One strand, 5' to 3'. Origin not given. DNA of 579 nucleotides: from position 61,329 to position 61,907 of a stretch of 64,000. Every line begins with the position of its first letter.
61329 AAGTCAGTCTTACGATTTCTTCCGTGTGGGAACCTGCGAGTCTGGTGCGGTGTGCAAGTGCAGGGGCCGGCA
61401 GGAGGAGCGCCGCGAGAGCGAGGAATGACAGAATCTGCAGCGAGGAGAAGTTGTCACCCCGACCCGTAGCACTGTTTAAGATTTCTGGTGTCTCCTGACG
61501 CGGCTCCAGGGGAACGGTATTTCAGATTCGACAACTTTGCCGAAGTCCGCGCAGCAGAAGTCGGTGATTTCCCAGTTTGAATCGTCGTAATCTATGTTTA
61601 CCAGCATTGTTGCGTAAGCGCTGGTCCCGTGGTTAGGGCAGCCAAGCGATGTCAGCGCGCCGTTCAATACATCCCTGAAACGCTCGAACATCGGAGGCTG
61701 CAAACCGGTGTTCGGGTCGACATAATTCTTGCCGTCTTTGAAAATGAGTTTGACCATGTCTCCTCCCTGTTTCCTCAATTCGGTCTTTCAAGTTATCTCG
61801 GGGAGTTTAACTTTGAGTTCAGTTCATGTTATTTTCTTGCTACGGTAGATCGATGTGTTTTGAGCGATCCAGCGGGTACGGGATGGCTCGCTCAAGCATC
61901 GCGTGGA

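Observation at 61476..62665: Tandem triplet of ~93-aa paralogues with an invariant C-x2-H ... W-E ... C-C signature and no family I can name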

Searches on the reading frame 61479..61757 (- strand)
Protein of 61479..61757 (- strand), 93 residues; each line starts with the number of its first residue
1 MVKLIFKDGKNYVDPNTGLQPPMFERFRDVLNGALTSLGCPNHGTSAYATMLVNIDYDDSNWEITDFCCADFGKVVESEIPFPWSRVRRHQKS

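Call 4: search_protein_families(library=pfam, max_evalue=10, proteins=[window:61479-61757:-])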
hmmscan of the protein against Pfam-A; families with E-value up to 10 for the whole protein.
seq(93 aa): 1 family
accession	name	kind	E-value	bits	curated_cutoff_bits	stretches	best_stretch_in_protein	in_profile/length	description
PF08882.16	Acetone_carb_G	-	0.09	13.5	21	1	58-87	67-97/113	Acetone carboxylase gamma subunit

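Call 5: search_protein_families(library=ncbifam, max_evalue=10, proteins=[window:61479-61757:-])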
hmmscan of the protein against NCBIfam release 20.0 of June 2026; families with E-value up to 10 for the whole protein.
seq(93 aa): 1 family
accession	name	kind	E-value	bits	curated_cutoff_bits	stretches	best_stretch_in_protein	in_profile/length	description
NF002702.0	PRK02506.1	equivalog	0.043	12.9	301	1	26-60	59-93/313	dihydroorotate oxidase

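Call 6: find_homologous_proteins(query=window:61479-61757:-, max_evalue=0.01)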
Query seq(93 aa) (93 aa): 4 proteins with E <= 0.01 among 4 candidates.
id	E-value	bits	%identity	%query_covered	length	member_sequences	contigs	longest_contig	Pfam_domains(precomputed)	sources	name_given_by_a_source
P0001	3.4e-50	186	81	100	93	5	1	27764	-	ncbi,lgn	-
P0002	2.5e-49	184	83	100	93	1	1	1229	-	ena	-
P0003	1.3e-40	156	69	100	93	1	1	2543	-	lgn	-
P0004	6.7e-37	144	62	100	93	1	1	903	-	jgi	jgi:hypothetical protein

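Call 7: search_solved_structures(query=A1, max_evalue=10)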
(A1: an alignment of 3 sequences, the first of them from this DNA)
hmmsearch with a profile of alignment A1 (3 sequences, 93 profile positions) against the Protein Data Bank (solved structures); distinct sequences matched with E-value up to 10: 1.
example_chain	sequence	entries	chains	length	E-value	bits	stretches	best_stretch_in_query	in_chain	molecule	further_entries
9sw2_F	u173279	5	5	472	1.5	12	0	6-49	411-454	F420-non-reducing hydrogenase subunit A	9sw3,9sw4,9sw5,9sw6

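Call 8: find_encoding_contigs(protein=P0001, flank=10000)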
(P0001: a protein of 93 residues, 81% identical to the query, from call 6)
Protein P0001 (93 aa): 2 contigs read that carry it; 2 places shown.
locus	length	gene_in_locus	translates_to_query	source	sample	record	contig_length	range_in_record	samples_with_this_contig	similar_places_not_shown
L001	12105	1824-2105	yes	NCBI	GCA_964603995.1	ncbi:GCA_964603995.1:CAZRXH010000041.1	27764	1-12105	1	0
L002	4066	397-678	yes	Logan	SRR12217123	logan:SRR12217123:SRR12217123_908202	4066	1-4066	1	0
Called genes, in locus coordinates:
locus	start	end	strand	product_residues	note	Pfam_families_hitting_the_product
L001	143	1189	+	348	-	PF12849:PBP_like_2, PF01547:SBP_bac_1, PF12727:PBP_like (weak)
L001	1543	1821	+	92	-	-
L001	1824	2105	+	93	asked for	-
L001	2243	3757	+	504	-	PF02541:Ppx-GppA, PF21447:Ppx-GppA_III, PF24391:HD-CE (weak), PF01966:HD (weak)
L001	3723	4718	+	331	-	PF05235:CHAD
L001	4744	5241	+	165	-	PF00300:His_Phos_1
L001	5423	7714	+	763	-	PF13089:PP_kinase_N, PF02503:PP_kinase, PF17941:PP_kinase_C_1, PF13091:PLDc_2 (faint), PF13090:PP_kinase_C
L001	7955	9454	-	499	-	PF00171:Aldedh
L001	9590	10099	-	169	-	PF04978:MST (weak), PF12867:DinB_2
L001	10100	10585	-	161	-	PF05425:CopD (weak)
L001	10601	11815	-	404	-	PF00108:Thiolase_N, PF00109:ketoacyl-synt (weak), PF02803:Thiolase_C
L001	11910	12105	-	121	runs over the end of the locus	-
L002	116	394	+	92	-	-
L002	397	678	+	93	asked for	-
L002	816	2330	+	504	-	PF02541:Ppx-GppA, PF21447:Ppx-GppA_III, PF24391:HD-CE (weak), PF01966:HD (weak)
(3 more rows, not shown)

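Call 13: find_homologous_proteins(query=A2, max_evalue=0.1)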
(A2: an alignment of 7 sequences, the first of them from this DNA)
Query A2 (7 sequences) (93 aa, profile of the alignment): 16 proteins with E <= 0.1 among 108 candidates.
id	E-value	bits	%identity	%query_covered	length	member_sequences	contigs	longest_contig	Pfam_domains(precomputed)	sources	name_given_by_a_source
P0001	7.7e-45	169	81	100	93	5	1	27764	-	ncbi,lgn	-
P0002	3.3e-44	167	83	100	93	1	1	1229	-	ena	-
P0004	1.7e-42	161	62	100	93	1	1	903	-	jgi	jgi:hypothetical protein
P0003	1.2e-41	158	69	100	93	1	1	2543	-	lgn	-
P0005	2.8e-40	154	67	100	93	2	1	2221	-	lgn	-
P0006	1.1e-39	152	65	100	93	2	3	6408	-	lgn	-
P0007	1.4e-39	152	67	100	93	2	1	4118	-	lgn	-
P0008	6.4e-39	150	65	100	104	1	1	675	-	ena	-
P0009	2.3e-37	145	61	100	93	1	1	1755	-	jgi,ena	-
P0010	4.8e-37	144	66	100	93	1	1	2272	-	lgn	-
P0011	3.1e-35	138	63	100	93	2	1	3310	-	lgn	-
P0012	3.3e-35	138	63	100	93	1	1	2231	-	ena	-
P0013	1.2e-34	136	28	97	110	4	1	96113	-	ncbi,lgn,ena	-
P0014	1.9e-34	135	32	95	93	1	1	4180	-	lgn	-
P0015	1.5e-33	132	63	97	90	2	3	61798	-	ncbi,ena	-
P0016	2.7e-32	128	54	100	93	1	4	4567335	-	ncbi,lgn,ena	ncbi:MAG TPA: hypothetical protein VIS48_14055 [Candidatus Kryptonia bacterium]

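Call 19: find_encoding_contigs(protein=P0016, flank=8000, max_places=4)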
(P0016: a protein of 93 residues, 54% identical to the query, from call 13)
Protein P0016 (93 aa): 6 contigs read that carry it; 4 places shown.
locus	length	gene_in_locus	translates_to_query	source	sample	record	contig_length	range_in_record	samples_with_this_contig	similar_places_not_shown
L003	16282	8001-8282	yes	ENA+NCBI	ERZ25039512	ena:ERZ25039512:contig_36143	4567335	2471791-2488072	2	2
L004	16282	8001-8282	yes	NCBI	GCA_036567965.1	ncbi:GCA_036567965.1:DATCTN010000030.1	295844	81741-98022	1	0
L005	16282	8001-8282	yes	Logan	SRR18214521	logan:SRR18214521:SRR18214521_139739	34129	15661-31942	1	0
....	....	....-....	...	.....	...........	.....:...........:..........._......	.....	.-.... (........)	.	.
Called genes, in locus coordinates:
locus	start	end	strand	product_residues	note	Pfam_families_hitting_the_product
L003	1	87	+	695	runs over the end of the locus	PF00082:Peptidase_S8, PF13860:FlgD_ig, PF18962:Por_Secre_tail (weak)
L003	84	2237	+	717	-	PF00092:VWA (faint), PF01835:MG2 (faint)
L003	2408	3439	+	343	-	PF13432:TPR_16 (faint), PF13428:TPR_14 (faint)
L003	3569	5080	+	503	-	PF02541:Ppx-GppA, PF24391:HD-CE (faint), PF21447:Ppx-GppA_III, PF01966:HD (weak)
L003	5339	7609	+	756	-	PF13089:PP_kinase_N, PF02503:PP_kinase, PF17941:PP_kinase_C_1, PF13091:PLDc_2 (faint), PF13090:PP_kinase_C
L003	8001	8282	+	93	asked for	-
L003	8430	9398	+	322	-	PF00528:BPD_transp_1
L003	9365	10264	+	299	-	PF00528:BPD_transp_1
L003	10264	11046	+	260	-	PF00005:ABC_tran, PF02463:SMC_N (weak), PF13304:AAA_21 (faint), PF13401:AAA_22 (faint)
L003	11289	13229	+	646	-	PF01433:Peptidase_M1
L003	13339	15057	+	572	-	PF00246:Peptidase_M14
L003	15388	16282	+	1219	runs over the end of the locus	PF01855:POR_N, PF17147:PFOR_II, PF01558:POR, PF10371:EKR, PF12838:Fer4_7, PF13183:Fer4_8 (weak), PF13237:Fer4_10 (weak), PF02775:TPP_enzyme_C, +6 more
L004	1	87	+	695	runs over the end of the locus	PF00082:Peptidase_S8, PF13860:FlgD_ig, PF18962:Por_Secre_tail (weak)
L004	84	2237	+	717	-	PF00092:VWA (faint), PF01835:MG2 (faint)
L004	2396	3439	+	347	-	PF13432:TPR_16 (faint), PF13428:TPR_14 (faint)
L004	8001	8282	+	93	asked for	-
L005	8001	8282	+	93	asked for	-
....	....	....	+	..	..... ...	-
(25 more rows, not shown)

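Call 20: find_encoding_contigs(protein=P0015, flank=8000, max_places=4)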
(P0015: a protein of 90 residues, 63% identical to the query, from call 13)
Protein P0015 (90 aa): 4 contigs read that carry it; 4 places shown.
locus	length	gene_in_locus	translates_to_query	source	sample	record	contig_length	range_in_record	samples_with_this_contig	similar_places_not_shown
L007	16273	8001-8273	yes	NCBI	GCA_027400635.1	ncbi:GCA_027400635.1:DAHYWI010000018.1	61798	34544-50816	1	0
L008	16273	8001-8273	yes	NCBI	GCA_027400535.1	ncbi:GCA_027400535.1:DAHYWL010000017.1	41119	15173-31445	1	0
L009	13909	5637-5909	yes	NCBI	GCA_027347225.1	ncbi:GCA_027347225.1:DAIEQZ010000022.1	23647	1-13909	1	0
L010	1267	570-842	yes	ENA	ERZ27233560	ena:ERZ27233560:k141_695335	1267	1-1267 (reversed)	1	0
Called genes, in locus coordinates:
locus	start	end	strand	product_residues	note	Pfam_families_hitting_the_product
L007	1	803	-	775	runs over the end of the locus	PF00989:PAS (weak), PF13426:PAS_9, PF00989:PAS, PF13188:PAS_8 (weak), PF13426:PAS_9, PF13426:PAS_9, PF02518:HATPase_c, PF00072:Response_reg, +3 more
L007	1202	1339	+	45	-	-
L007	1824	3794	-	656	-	PF02057:Glyco_hydro_59, PF17387:Glyco_hydro_59M (weak), PF21708:Glyco_hydro_59_C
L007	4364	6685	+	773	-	PF17678:Glyco_hydro_92N, PF07971:Glyco_hydro_92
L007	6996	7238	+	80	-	-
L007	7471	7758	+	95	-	-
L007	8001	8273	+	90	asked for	-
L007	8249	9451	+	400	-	PF13428:TPR_14 (faint)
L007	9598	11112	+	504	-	PF02541:Ppx-GppA, PF21447:Ppx-GppA_III, PF24391:HD-CE (weak)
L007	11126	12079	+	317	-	PF05235:CHAD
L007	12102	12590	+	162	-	PF00300:His_Phos_1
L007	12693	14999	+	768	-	PF13089:PP_kinase_N, PF02503:PP_kinase, PF17941:PP_kinase_C_1, PF13091:PLDc_2 (faint), PF13090:PP_kinase_C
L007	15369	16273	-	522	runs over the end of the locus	PF17164:DUF5122, PF18962:Por_Secre_tail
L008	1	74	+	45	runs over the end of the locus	-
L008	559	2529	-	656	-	PF02057:Glyco_hydro_59, PF17387:Glyco_hydro_59M (weak), PF21708:Glyco_hydro_59_C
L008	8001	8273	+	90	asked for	-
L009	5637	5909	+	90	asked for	-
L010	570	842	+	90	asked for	-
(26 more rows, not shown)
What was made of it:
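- Closest known: CHAD-domain proteins / phosins. Same: They share operon membership with ppx and ppk in Kryptoniota (calls 8, 20).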

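Call 21: predict_structure(alignment_id=A3)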
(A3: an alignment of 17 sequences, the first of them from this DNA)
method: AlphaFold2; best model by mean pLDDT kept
length: 93 residues; sequences in the alignment: 17
mean_pLDDT: 80.4   pTM: 0.68
mean pLDDT of the five models: 80.4, 79.9, 79.0, 77.8, 75.3
residues with pLDDT >= 90: 21; 70-90: 58; 50-70: 5; < 50: 9
segments of 3 or more residues with pLDDT < 50: 85-93
pLDDT, mean of each block of 10 residues (from residue 1): 86 79 83 88 90 79 91 90 52 33
secondary structure, 60 per line:
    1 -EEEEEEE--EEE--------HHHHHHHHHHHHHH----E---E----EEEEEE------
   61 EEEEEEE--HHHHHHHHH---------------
elements in order: E2-8 E11-13 H22-35 E49-54 E61-67 H70-78

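Call 25: fold_search(model_id=the predicted structure, library=pdb)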
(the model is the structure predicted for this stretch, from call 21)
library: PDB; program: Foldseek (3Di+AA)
matches with E <= 10: 110; with E <= 0.001: 0
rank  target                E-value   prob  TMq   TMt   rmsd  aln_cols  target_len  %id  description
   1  4ic1_G                4.2e-01  0.23  0.28  0.13  10.0        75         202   15  Crystal structure of SSO0001 (released 2013-01-16)
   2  4ic1_B                5.8e-01  0.13  0.28  0.13  11.0        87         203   13  Crystal structure of SSO0001 (released 2013-01-16)
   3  8hmy_D                9.2e-01  0.06  0.21  0.17   7.7        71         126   14  Cryo-EM structure of the human pre-catalytic TSEN/pre-tRNA complex (released 2023-04-19)
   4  9qcc_Y                9.8e-01  0.06  0.19  0.06   9.2        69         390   16  Activated XauSPARDA filament assembly with bound dsDNA substrate (released 2025-12-17)
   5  4ic1_D                1.3e+00  0.13  0.27  0.13  10.0        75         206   16  Crystal structure of SSO0001 (released 2013-01-16)
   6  3b3l_A                1.3e+00  0.03  0.22  0.10  12.3       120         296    9  Crystal structures of alternatively-spliced isoforms of human ketohexokinase (released 2008-10-28)
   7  2c49_A                1.4e+00  0.08  0.28  0.11  10.4       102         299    7  Crystal Structure of Methanocaldococcus jannaschii Nucleoside Kinase - An Archaeal Member of the Ribokinase Family (released 2006-08-30)
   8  8uu7_w                1.4e+00  0.08  0.32  0.30   9.5        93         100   13  Cryo-EM structure of the Listeria innocua 70S ribosome in complex with HflXr, HPF, and E-site tRNA (structure II-B) (released 2024-02-28)
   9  6tb4_F                1.5e+00  0.04  0.23  0.12  12.3        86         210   10  Structure of SAGA bound to TBP (released 2020-01-29)
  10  8ug1_A                1.6e+00  0.06  0.29  0.11  11.6       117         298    8  Crystal structure of KHK-C and compound 13 (released 2023-12-06)
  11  9va7_C                1.8e+00  0.05  0.23  0.07  12.3        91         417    8  Crystal structure of legionella effector Lem17 in complex with IP6 (released 2026-01-21)
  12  9mc6_B                1.9e+00  0.03  0.18  0.09   9.0        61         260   13  Cryo-EM structure of Human UBA1-UBE2O-Ub -Transthiolation state 2 (released 2026-03-25)
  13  4ic1_A                2.0e+00  0.10  0.28  0.13  10.0        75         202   15  Crystal structure of SSO0001 (released 2013-01-16)
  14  5wbm_B                2.0e+00  0.04  0.27  0.10  11.8       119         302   11  Structure of human Ketohexokinase complexed with hits from fragment screening (released 2017-09-13)
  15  8ome_A                2.0e+00  0.03  0.25  0.10  11.4       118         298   12  Crystal structure of hKHK-A in complex with compound-4 (released 2023-09-27)
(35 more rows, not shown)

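Call 26: find_encoding_contigs(protein=P0013, flank=10000, max_places=4)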
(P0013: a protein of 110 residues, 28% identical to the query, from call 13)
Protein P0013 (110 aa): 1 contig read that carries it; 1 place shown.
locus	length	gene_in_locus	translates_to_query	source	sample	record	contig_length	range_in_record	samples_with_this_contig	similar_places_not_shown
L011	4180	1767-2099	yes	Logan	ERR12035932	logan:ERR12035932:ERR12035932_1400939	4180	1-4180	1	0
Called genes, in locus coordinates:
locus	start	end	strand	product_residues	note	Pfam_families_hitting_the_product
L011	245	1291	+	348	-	PF12849:PBP_like_2, PF01547:SBP_bac_1, PF12727:PBP_like (faint)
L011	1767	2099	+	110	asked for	-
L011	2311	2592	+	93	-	-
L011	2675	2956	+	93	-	-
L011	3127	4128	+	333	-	PF13428:TPR_14 (faint), PF13431:TPR_17 (faint)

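Call 33: search_protein_representatives(alignment_id=A3)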
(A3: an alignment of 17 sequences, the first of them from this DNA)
Query: 17 sequences, 93 profile positions. Proteins with E-value up to 0.001 (for the whole library): 55; up to 1e-10: 25; up to 1e-30: 1. The best 55 are listed.
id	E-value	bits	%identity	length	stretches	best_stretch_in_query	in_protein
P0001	8.2e-45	166.9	-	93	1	1-93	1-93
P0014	7.7e-30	118.9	-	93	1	1-91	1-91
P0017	5.5e-28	112.9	-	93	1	1-91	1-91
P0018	1.4e-20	89.2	-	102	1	1-90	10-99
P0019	1.6e-20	89.0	-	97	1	1-90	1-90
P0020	1.3e-19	86.2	-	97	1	1-87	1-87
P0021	2.4e-18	82.1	-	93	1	1-92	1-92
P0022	3.2e-18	81.7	-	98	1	1-90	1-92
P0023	6.0e-18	80.8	-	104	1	1-89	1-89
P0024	9.0e-18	80.2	-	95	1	1-89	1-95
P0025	1.8e-16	76.1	-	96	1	1-86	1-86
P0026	8.7e-16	73.8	-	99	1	1-74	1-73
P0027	2.2e-15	72.5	-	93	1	1-79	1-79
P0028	6.4e-15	71.1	-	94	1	1-79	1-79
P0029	8.2e-15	70.7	-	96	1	1-86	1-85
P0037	3.8e-12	62.2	-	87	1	1-84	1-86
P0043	7.7e-09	51.6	-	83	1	21-90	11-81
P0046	2.6e-07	46.7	-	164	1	1-91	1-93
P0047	2.9e-07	46.5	-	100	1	29-82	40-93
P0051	1.1e-06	44.7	-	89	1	6-80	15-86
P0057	3.3e-05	39.9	-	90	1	21-80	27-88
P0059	6.5e-05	39.0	-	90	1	5-80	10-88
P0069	9.9e-04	35.2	-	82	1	16-84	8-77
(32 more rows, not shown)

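Call 36: find_related_loci(query=A3, collection=genome_contigs, flank=8000)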
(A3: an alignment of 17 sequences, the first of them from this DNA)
Query A3 (93 aa) in genome_contigs; peptide patterns used: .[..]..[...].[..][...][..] (x = any residue, [..] = any of these).
65 stretches matched a pattern; 3 encode a relative of the query (tblastn E <= 1e-3); 3 distinct loci.
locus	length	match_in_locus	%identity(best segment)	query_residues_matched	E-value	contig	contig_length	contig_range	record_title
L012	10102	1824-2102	81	1-93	7e-56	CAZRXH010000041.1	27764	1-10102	MAG TPA_asm: uncultured Bacteroidota bacterium isolate SRP271791_co2_92 genome assembly, contig: NODE_337_length_27764_c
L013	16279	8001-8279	65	1-93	1e-44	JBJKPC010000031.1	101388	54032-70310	MAG: Candidatus Kryptoniota bacterium isolate Bin_110 S1Ck127_3540347_flag_0_multi_21.9975_len_101388, whole genome shot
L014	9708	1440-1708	61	1-90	5e-32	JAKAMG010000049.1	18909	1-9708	MAG: Bacteroidetes bacterium isolate WY5.bin159 NODE_4670_length_18909_cov_14.562826, whole genome shotgun sequence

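Call 37: find_encoding_contigs(protein=P0019, flank=6000, max_places=3)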
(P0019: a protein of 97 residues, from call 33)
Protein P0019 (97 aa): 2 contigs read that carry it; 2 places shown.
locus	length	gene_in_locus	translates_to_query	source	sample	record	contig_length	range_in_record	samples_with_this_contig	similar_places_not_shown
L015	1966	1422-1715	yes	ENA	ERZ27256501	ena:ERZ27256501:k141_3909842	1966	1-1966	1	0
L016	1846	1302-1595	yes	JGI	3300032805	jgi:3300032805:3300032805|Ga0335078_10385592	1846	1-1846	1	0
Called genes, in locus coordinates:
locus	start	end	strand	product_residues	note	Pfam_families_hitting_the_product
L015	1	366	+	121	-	?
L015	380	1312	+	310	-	-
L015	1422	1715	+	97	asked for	-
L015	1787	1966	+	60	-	?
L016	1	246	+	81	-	?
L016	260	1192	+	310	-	-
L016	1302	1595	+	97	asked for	-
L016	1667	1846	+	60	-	?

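Call 38: find_encoding_contigs(protein=P0057, flank=6000, max_places=3)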
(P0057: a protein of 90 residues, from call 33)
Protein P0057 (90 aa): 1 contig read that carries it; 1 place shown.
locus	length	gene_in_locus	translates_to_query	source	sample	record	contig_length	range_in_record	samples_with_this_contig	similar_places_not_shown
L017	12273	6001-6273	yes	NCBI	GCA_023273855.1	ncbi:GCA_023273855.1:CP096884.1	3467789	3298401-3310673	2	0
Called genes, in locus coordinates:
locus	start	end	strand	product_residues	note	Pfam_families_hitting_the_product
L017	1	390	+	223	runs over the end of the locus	-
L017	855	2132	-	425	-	PF18939:DUF5686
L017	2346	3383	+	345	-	PF06580:His_kinase, PF02518:HATPase_c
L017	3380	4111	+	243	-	PF00072:Response_reg, PF04397:LytTR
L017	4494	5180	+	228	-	-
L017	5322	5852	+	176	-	-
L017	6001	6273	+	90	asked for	-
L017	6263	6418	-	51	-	-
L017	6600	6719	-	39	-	-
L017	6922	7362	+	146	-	-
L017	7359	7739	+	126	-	-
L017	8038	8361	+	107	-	PF13560:HTH_31, PF12844:HTH_19 (faint), PF01381:HTH_3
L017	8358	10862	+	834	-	PF00145:DNA_methylase, PF07669:Eco57I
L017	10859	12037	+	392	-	-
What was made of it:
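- A Seonamhaeicola homologue lies near an HTH/methylase gene pair (call 38).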
